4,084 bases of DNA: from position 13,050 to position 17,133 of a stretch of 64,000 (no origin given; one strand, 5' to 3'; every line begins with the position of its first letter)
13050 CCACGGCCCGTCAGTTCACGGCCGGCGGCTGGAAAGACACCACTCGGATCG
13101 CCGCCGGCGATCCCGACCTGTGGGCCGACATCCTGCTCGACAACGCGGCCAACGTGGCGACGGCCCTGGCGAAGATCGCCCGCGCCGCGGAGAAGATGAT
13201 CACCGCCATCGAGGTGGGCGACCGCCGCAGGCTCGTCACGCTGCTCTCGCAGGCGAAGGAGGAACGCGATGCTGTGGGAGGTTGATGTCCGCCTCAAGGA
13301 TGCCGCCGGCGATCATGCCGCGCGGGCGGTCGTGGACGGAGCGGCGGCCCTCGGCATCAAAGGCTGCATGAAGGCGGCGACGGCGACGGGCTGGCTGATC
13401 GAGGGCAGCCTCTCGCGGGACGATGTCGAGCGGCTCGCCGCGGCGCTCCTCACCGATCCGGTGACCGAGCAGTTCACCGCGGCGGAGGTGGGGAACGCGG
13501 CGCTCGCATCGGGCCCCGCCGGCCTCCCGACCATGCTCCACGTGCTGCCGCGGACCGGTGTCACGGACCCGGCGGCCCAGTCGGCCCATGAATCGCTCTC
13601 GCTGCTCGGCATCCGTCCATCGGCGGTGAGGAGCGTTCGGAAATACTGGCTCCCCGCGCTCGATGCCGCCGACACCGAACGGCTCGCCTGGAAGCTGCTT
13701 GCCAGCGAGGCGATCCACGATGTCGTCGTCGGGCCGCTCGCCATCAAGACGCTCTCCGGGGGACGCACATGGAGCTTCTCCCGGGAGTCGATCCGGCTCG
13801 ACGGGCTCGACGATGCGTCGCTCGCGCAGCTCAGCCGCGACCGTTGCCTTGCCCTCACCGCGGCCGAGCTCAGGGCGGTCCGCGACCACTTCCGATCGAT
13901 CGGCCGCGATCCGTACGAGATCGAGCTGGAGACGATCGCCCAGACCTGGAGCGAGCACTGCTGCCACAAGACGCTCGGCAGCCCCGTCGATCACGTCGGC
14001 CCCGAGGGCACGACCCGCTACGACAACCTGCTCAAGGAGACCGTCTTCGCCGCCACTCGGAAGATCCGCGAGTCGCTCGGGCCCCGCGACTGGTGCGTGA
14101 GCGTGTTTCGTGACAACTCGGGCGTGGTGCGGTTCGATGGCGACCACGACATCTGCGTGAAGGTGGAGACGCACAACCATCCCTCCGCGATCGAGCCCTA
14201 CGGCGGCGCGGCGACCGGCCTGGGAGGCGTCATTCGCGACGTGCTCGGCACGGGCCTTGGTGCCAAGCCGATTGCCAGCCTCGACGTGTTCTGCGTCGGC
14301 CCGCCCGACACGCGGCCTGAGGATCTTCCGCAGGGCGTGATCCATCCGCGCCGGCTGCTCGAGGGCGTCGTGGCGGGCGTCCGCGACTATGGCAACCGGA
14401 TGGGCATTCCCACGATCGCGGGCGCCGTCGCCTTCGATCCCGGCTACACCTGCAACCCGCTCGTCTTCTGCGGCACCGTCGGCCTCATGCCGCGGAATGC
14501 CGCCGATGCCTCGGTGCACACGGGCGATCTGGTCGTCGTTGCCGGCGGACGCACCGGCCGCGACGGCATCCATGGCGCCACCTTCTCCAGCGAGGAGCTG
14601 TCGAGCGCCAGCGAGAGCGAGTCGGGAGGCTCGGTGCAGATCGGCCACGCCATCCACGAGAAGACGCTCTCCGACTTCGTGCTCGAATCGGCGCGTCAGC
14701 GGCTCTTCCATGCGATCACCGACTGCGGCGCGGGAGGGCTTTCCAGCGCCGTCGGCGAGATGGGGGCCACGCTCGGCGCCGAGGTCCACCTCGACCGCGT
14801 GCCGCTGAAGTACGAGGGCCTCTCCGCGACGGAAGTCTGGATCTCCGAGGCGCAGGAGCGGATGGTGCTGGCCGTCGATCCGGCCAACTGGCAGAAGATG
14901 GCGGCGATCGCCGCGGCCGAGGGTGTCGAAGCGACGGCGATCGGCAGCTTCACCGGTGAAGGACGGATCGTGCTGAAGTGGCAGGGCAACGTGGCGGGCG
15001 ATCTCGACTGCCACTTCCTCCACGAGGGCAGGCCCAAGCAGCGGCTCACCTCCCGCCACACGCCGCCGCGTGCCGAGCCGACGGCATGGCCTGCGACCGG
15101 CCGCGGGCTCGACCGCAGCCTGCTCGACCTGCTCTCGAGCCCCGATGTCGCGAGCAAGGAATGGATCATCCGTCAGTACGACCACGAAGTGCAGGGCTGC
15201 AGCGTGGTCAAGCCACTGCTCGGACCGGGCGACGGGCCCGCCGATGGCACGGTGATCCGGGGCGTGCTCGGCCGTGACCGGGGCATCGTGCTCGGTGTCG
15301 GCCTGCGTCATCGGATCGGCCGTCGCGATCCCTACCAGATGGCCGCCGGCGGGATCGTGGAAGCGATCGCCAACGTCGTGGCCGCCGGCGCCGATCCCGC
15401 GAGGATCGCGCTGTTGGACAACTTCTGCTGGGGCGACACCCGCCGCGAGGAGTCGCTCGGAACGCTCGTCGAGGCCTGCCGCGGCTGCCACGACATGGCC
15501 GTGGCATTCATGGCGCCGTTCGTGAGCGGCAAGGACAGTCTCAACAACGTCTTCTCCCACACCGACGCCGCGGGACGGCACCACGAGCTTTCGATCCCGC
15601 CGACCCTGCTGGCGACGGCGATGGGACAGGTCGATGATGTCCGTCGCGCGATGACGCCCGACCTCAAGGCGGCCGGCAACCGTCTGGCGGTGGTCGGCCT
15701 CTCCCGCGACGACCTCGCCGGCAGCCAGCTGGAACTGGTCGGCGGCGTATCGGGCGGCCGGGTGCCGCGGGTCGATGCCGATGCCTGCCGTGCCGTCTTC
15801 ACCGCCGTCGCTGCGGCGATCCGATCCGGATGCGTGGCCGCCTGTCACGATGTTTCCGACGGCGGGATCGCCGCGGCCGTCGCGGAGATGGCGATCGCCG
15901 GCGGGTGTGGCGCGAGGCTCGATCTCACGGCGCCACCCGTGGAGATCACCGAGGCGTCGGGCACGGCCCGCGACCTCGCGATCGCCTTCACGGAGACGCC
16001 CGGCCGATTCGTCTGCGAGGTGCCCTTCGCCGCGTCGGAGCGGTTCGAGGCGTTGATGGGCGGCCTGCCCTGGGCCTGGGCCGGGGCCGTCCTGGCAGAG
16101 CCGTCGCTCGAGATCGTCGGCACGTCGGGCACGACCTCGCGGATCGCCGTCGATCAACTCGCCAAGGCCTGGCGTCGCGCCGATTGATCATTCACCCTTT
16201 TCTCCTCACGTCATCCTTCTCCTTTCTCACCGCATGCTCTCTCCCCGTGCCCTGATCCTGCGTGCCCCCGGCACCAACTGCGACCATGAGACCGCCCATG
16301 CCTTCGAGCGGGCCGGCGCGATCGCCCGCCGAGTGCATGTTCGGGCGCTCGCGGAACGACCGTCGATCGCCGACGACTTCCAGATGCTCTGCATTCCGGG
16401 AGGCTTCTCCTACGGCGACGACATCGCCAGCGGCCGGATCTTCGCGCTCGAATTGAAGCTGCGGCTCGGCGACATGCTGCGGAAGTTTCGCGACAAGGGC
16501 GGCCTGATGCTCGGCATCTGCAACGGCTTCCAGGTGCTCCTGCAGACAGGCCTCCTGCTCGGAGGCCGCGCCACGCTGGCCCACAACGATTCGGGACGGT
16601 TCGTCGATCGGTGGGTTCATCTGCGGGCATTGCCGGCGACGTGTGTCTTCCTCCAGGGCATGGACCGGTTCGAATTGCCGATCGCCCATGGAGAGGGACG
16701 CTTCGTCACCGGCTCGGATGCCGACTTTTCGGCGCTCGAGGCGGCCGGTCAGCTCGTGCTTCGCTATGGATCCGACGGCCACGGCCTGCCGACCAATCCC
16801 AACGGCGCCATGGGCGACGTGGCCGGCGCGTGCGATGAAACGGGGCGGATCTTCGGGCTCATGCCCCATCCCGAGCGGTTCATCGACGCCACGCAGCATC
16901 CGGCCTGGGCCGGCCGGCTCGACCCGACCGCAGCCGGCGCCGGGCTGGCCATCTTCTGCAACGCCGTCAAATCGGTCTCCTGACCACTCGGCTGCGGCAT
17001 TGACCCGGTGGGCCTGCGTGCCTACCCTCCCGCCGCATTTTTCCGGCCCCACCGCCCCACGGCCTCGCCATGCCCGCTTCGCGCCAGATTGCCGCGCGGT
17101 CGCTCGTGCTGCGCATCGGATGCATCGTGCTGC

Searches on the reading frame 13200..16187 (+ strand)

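Call 94: search_protein_families(library=pfam, proteins=[window:13200-16187:+], max_evalue=0.00001)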
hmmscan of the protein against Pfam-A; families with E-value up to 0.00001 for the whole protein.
window:13200-16187:+ (995 aa): 3 families
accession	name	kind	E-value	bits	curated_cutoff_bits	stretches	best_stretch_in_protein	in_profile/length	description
PF02769.27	AIRS_C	-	1.3e-47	162.3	23.1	2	442-594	3-155/156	AIR synthase related protein, C-terminal domain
PF00586.29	AIRS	-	7.5e-29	100.9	24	2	305-430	2-112/112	AIR synthase related protein, N-terminal domain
PF18072.6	FGAR-AT_linker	-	1.9e-16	60.8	26.6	1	208-257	1-50/50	Formylglycinamide ribonucleotide amidotransferase linker domain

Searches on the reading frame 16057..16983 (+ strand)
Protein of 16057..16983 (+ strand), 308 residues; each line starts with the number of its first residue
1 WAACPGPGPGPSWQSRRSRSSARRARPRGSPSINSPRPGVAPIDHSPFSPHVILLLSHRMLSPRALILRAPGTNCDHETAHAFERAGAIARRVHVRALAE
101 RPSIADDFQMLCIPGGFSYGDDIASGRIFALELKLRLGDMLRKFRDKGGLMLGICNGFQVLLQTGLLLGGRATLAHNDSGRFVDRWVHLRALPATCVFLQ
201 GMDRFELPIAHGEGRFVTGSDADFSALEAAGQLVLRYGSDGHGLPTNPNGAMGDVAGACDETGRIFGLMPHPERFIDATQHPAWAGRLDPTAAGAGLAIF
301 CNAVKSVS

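Call 94: search_protein_families(library=pfam, proteins=[window:16057-16983:+], max_evalue=0.00001)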
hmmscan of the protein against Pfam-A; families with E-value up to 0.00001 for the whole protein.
window:16057-16983:+ (308 aa): 2 families
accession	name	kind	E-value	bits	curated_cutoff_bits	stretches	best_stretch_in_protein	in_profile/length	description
PF13507.12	GATase_5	-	9.6e-72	241.6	27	1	63-305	2-258/260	CobB/CobQ-like glutamine amidotransferase domain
PF01965.30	DJ-1_PfpI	-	7e-06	26.4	26.6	0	105-173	59-119/165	DJ-1/PfpI family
